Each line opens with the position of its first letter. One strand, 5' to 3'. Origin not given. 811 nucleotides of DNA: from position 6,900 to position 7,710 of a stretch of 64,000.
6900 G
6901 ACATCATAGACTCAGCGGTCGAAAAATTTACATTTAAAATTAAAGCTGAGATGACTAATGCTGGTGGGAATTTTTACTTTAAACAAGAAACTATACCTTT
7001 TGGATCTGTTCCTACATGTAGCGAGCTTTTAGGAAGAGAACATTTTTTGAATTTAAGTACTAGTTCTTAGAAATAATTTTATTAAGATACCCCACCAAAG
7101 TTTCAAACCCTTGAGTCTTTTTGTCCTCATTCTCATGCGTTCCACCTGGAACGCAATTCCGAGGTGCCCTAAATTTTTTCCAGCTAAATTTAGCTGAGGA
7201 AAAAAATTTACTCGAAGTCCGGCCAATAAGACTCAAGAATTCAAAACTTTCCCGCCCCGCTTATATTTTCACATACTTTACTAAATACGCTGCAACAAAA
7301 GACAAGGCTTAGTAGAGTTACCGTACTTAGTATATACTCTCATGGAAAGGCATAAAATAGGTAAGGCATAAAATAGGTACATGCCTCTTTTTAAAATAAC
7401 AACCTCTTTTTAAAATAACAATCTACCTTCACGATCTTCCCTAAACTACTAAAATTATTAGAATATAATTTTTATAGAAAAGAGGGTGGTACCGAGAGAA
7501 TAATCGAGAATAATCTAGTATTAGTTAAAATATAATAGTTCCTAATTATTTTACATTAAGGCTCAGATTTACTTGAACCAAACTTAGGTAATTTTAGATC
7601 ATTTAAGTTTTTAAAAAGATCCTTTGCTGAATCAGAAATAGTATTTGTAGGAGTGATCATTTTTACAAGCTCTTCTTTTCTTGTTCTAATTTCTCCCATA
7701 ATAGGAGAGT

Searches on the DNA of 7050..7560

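Call 106: search_rna_families(source=window, start=7050, end=7560, threshold=evalue, max_evalue=1)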
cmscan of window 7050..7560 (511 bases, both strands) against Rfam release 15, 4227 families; matches with E-value up to 1: 2.
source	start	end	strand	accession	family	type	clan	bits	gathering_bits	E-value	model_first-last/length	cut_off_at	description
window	7264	7393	-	RF01231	snoR74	Gene; snRNA; snoRNA; HACA-box;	-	21.9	44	0.56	1-134/134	no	Small nucleolar RNA snoR74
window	7050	7135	-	RF01295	SCARNA7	Gene; snRNA; snoRNA; scaRNA;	-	13.6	65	0.34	1-92/330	3'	Small Cajal body-specific RNA 7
